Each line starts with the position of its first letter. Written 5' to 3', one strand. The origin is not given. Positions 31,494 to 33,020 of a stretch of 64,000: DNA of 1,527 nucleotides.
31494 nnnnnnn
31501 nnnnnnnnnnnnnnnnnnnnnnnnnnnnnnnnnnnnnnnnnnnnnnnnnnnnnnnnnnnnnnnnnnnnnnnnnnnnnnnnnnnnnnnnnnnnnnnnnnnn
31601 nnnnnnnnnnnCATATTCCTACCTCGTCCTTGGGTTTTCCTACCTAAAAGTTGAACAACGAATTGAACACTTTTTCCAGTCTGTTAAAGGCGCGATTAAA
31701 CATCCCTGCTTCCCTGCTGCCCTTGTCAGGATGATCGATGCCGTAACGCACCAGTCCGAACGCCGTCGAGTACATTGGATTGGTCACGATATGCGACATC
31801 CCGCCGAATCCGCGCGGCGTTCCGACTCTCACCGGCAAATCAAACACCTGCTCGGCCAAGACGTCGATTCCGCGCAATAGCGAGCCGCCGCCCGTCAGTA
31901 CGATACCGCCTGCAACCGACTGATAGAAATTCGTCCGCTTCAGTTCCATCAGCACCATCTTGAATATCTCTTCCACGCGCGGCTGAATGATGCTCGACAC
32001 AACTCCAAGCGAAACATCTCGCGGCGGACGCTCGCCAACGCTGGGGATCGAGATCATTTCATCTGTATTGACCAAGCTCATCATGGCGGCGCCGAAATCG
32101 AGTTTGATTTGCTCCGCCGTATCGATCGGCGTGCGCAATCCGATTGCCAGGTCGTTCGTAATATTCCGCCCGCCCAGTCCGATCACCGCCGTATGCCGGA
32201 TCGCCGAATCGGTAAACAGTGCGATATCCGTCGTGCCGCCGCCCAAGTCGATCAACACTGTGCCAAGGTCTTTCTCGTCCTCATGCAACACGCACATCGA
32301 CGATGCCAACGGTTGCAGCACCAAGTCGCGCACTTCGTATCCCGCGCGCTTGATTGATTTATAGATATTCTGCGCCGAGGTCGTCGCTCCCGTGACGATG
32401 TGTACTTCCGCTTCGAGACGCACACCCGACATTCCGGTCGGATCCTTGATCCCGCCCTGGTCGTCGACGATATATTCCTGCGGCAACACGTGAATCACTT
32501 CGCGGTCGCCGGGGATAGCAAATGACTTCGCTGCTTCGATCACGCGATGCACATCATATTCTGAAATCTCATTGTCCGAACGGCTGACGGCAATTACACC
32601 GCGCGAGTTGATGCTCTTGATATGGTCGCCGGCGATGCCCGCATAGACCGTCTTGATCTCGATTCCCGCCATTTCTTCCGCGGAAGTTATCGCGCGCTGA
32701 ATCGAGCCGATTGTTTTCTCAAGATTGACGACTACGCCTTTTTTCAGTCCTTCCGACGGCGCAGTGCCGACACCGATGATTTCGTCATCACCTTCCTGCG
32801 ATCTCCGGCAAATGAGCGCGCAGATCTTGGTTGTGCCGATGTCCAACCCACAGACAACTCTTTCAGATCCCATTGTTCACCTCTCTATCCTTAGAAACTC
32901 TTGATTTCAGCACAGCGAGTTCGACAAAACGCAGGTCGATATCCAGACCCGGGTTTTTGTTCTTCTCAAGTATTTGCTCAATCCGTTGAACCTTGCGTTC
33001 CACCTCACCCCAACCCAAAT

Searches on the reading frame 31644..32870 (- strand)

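Call 17: search_protein_families(library=pfam, proteins=[window:31644-32870:-], max_evalue=0.001)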
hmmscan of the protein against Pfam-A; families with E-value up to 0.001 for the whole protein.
window:31644-32870:- (408 aa): 4 families
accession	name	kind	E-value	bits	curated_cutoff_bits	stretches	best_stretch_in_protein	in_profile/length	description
PF14450.12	FtsA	-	4.6e-47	160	31.8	2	205-372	1-127/127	Cell division protein FtsA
PF02491.25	SHS2_FTSA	-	4.9e-34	117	25.4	1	81-160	1-79/79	SHS2 domain inserted in FTSA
PF06723.19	MreB_Mbl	-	6.1e-14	52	27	1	167-350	110-304/327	MreB/Mbl protein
PF06277.17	EutA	-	9.3e-05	21.9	27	1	201-241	142-182/475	Ethanolamine utilisation protein EutA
